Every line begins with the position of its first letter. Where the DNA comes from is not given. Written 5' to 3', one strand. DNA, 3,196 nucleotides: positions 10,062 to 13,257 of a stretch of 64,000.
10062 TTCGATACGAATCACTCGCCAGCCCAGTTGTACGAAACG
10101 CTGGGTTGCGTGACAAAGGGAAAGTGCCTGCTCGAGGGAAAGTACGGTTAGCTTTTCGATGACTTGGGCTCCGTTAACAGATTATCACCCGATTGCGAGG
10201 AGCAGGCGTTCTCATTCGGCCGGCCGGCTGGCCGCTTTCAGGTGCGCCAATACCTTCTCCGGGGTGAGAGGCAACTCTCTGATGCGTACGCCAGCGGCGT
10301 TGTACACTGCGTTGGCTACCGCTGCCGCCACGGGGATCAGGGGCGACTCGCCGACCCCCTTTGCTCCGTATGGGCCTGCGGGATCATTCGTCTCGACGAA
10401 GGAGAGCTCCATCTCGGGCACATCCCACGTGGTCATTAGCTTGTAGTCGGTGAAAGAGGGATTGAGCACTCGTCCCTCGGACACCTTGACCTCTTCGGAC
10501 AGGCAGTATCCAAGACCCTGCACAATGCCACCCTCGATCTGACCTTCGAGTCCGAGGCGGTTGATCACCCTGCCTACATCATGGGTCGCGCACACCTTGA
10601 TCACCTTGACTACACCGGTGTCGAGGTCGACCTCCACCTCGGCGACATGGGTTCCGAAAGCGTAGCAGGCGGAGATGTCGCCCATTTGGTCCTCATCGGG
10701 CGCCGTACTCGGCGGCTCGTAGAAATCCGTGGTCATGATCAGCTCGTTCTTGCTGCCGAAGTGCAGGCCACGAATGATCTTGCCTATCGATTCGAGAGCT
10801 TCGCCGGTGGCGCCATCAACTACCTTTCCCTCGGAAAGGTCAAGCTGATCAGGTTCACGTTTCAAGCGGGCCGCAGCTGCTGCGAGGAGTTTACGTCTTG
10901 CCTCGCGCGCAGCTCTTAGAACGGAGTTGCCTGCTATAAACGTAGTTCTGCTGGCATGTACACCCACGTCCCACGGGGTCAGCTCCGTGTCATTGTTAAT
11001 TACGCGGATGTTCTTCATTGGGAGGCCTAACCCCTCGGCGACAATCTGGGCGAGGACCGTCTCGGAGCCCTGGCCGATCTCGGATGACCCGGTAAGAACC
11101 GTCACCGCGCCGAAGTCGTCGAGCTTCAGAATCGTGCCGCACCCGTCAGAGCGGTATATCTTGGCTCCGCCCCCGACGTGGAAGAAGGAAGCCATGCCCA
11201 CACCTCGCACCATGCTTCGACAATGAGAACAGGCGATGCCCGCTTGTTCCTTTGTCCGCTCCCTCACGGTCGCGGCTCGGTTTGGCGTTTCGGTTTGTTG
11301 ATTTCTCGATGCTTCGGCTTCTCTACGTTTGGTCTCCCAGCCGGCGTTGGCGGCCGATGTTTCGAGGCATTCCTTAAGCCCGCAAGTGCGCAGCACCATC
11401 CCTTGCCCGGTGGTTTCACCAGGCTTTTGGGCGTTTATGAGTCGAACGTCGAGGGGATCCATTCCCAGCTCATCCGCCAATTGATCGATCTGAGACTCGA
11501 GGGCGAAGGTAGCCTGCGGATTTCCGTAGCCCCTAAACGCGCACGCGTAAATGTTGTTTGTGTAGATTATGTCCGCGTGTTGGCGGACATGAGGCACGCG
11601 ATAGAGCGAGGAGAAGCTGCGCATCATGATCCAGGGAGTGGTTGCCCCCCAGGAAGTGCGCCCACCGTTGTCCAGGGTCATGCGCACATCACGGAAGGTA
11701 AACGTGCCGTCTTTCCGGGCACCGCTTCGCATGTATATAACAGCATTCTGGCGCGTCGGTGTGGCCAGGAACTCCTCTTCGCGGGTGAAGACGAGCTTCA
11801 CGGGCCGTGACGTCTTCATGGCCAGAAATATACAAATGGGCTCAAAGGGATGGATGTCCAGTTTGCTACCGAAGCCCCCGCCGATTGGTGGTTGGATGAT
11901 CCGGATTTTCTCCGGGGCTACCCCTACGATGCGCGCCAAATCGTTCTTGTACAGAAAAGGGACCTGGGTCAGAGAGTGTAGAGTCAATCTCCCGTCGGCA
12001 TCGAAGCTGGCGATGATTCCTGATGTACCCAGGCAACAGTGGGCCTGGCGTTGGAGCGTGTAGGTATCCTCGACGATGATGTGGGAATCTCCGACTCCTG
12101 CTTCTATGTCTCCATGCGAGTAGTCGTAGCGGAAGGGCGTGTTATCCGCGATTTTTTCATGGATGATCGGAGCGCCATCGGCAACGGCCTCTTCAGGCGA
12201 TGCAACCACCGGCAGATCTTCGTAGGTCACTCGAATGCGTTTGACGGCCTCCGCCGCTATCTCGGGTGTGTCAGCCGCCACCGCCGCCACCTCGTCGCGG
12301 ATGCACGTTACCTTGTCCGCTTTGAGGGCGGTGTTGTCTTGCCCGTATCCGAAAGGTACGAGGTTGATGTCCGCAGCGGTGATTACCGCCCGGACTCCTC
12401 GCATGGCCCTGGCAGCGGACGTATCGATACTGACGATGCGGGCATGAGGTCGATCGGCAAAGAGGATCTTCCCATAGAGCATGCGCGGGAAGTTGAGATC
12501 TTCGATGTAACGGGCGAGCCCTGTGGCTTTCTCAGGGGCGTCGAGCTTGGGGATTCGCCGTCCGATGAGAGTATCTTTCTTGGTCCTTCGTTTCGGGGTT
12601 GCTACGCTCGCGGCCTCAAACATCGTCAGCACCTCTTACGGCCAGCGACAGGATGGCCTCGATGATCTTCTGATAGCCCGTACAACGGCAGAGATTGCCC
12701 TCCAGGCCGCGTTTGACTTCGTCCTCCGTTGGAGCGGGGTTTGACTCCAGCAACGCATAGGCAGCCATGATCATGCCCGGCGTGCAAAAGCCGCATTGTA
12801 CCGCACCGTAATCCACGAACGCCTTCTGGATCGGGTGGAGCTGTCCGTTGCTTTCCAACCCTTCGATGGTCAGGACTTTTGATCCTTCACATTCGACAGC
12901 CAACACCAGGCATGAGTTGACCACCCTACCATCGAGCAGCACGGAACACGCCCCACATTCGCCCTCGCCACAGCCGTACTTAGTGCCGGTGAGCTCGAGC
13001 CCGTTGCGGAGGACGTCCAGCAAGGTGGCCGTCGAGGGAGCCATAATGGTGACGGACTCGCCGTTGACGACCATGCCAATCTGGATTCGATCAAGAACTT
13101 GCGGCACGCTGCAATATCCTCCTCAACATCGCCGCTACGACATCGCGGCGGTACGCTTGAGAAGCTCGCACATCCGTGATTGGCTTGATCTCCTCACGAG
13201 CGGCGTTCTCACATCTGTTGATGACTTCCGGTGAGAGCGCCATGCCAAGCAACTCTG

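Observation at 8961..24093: Divergent catabolic supercluster: Mo-hydroxylase (CoxMSL-like) + family-III CoA-transferase opposite IorAB + hydantoinase A/B + acyl-CoA DH + split B12 acyl-CoA mutase; enzyme-family inventory of anaerobic indoleacetate (iaa-like) degradation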

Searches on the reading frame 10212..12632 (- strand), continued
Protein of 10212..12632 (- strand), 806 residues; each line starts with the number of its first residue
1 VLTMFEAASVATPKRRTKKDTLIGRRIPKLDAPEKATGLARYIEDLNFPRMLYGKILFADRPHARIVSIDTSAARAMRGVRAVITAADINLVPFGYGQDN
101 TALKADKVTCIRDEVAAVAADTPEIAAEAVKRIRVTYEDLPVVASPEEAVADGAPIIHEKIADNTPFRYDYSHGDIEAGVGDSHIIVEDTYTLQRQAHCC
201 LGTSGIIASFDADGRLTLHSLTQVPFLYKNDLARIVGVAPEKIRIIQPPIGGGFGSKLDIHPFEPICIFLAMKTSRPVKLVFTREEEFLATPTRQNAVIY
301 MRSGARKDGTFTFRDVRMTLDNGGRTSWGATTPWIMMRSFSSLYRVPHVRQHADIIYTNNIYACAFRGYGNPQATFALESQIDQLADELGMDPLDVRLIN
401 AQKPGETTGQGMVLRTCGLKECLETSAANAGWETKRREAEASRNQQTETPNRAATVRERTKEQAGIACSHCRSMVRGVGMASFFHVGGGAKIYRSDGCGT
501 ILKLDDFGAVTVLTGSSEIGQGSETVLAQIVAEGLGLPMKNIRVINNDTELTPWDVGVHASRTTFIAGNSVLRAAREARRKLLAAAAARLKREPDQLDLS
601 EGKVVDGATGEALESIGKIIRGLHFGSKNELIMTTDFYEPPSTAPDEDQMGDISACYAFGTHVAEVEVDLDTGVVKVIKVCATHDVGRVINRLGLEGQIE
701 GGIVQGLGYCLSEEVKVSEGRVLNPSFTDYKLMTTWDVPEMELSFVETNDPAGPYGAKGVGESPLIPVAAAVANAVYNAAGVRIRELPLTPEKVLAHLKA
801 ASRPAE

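Call 71: search_solved_structures(query=window:10212-12632:-, max_evalue=1e-70, show_alignments=3)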
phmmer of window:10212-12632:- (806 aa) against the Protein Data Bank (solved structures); distinct sequences matched with E-value up to 1e-70: 7.
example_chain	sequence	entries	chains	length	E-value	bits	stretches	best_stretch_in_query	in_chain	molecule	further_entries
1rm6_A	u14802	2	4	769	5.8e-117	395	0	22-438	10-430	4-hydroxybenzoyl-CoA reductase alpha subunit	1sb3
8uem_A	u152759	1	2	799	1.2e-80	274.9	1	24-802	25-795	Carbon monoxide dehydrogenase (Large chain), CoxL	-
1zxi_B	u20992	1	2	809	7e-79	269.1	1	23-779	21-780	Carbon monoxide dehydrogenase large chain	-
1n5w_B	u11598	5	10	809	9.8e-79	268.6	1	23-779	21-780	Carbon monoxide dehydrogenase large chain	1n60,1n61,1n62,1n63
1t3q_B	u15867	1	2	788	7.2e-75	255.8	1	22-798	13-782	quinoline 2-oxidoreductase large subunit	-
1ffu_B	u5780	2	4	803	7.6e-73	249.1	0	27-400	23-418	CUTL, MOLYBDOPROTEIN OF CARBON MONOXIDE DEHYDROGENASE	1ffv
3hrd_A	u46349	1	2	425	1.2e-72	248.5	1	21-427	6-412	Nicotinate dehydrogenase large molybdopterin subunit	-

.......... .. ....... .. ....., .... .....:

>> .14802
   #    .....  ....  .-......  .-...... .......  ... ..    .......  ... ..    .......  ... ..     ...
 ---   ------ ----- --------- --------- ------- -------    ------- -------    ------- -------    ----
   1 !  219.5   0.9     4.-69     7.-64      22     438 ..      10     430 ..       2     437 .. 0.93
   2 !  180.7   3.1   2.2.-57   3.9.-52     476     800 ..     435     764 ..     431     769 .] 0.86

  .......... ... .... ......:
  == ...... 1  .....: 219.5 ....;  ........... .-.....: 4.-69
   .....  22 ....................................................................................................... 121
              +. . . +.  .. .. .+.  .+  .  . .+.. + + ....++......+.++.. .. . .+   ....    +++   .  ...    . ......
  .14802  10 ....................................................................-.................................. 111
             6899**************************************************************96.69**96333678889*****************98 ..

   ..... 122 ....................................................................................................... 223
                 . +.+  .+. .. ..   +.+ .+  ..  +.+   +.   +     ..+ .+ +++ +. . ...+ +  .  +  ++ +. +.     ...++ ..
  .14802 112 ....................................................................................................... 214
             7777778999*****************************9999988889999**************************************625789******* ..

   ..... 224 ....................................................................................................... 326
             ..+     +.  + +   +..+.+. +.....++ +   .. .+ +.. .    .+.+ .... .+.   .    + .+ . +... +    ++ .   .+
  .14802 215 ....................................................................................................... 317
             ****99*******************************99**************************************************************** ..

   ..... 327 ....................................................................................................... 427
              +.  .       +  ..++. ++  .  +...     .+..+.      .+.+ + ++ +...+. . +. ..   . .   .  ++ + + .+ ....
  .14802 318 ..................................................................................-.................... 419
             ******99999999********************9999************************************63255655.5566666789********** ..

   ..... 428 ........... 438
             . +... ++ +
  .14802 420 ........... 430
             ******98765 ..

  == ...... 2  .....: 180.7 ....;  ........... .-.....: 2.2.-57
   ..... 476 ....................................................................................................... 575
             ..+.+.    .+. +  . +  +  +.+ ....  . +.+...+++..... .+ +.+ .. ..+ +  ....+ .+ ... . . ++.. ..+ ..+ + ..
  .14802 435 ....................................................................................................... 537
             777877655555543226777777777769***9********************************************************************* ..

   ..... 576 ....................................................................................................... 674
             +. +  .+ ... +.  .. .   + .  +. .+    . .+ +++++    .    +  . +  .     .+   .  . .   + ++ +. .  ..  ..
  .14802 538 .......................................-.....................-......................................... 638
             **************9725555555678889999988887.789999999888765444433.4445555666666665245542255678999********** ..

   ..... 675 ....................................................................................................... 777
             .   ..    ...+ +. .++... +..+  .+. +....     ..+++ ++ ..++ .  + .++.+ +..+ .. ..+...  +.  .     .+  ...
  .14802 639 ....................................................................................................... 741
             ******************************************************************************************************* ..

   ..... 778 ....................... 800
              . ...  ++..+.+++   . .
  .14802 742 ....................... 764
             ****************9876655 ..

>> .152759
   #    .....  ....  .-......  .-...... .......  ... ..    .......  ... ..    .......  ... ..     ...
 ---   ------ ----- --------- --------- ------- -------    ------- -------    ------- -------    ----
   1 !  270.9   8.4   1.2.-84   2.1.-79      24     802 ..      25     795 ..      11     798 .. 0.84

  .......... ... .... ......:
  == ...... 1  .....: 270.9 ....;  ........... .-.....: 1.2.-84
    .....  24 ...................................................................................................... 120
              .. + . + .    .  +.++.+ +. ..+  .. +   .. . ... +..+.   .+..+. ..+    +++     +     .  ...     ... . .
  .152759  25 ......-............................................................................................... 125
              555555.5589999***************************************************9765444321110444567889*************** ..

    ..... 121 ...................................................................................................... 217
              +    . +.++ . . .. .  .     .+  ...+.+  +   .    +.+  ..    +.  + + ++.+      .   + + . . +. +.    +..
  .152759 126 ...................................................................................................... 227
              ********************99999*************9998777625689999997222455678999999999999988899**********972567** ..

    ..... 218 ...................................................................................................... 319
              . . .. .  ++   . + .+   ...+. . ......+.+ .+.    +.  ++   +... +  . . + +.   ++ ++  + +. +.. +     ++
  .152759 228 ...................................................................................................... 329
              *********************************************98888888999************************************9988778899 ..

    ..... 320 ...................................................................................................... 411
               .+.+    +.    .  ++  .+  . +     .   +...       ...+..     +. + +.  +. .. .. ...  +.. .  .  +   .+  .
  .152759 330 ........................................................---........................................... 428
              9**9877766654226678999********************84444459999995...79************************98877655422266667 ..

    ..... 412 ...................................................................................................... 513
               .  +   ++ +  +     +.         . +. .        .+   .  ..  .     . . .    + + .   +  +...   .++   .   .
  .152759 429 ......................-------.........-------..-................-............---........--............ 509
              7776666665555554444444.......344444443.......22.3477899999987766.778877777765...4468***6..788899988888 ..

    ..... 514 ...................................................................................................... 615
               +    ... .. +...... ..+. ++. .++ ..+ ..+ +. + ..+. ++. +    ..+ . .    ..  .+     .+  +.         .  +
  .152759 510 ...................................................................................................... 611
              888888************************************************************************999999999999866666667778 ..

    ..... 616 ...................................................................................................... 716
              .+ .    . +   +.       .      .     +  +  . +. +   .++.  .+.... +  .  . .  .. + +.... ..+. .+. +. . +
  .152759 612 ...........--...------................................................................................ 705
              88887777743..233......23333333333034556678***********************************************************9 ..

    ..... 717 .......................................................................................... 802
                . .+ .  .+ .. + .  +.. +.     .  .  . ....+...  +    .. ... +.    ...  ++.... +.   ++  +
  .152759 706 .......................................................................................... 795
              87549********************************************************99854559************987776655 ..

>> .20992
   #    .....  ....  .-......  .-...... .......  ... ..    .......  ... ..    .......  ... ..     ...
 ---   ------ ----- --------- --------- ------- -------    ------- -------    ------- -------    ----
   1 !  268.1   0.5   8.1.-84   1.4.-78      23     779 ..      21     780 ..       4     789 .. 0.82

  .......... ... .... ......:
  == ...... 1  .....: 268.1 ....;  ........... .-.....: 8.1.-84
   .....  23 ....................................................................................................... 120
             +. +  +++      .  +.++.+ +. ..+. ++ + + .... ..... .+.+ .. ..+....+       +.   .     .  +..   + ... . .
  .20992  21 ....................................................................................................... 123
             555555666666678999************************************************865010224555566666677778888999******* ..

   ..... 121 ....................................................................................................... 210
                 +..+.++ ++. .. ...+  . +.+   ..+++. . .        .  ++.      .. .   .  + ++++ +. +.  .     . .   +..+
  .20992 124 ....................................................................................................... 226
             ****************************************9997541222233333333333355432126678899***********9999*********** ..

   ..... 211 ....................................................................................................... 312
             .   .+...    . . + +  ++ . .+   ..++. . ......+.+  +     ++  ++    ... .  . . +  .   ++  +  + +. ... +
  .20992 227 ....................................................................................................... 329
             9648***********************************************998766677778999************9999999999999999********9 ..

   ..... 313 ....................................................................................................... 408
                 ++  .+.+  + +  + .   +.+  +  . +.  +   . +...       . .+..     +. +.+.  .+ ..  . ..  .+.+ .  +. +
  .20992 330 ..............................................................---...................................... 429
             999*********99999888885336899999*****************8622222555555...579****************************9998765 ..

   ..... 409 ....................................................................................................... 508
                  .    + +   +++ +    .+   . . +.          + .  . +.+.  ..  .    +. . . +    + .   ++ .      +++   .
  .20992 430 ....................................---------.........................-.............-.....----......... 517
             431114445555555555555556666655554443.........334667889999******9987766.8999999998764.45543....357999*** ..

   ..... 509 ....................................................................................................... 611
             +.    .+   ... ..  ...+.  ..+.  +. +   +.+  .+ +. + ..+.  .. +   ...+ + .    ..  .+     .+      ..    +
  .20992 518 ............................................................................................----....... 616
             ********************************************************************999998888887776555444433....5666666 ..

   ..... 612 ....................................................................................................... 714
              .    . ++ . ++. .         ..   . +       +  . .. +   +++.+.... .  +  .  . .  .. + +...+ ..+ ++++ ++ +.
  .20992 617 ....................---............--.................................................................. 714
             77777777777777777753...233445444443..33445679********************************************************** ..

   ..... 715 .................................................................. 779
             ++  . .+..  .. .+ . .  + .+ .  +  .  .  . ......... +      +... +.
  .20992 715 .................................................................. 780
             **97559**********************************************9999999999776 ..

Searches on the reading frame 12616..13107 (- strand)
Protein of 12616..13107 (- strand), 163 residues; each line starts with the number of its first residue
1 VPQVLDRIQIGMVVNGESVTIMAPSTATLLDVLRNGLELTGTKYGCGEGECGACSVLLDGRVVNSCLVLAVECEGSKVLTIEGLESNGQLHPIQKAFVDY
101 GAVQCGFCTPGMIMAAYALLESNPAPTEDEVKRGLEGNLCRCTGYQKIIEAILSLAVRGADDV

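Call 3: search_protein_families(library=pfam, proteins=[window:12616-13107:-])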
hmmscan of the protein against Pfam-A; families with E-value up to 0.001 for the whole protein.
window:12616-13107:- (163 aa): 3 families
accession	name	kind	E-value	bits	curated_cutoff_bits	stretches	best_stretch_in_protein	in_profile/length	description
PF01799.25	Fer2_2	-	1.6e-35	121.5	30.3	1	80-152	1-74/75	[2Fe-2S] binding domain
PF00111.32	Fer2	-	1.5e-10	41.3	21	1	14-66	3-55/77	2Fe-2S iron-sulfur cluster binding domain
PF13085.11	Fer2_3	-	6.9e-05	23.3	27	1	43-85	49-90/107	2Fe-2S iron-sulfur cluster binding domain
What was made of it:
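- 12616..13107 (-): Two-[2Fe-2S] small subunit of the Mo hydroxylase. Fer2 + Fer2_2 (call 3).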

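Call 5: search_protein_families(library=ncbifam, proteins=[window:12616-13107:-], max_evalue=1e-10)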
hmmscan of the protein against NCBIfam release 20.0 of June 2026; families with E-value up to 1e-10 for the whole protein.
window:12616-13107:- (163 aa): 11 families
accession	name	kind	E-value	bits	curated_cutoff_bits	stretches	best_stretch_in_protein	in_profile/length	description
NF041020.1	glyceraldDH_gamma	equivalog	1.7e-58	196.8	290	1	6-155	9-158/164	glyceraldehyde dehydrogenase subunit gamma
NF043084.2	XdhC_XDHase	equivalog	6.3e-58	194.6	217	1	9-152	2-146/151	xanthine dehydrogenase subunit XdhC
TIGR03198.1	pucE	equivalog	5.7e-54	181.7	254.3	1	9-155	3-148/151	xanthine dehydrogenase subunit E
NF045668.1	pterin_aldehy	equivalog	3.5e-53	180.9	1100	1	11-156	4-152/905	molybdopterin-dependent aldehyde oxidoreductase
TIGR03193.1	4hydroxCoAred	equivalog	2.2e-52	176.9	257.8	1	12-152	4-144/148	4-hydroxybenzoyl-CoA reductase subunit gamma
NF007387.0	PRK09908.1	equivalog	8.6e-48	161.8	212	1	5-153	4-153/159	xanthine dehydrogenase iron sulfur-binding subunit XdhC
TIGR02963.1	xanthine_xdhA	equivalog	3e-47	161.3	467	1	13-154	4-155/468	xanthine dehydrogenase small subunit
TIGR03311.1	Se_dep_XDH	equivalog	1.3e-46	159.1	830.45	1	12-152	3-140/848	selenium-dependent xanthine dehydrogenase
NF008514.0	PRK11433.1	equivalog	5.2e-45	153.6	322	1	8-156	51-214/218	aldehyde dehydrogenase iron-sulfur subunit PaoA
TIGR02969.1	mam_aldehyde_ox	subfamily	8.5e-35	119.6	1912.3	1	14-153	7-158/1330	aldehyde oxidase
TIGR03313.1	Se_sel_red_Mo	hypoth_equivalog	8.1e-18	63.5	1101.9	1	15-158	4-146/951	molybdopterin-dependent oxidoreductase Mo/Fe-S-binding subunit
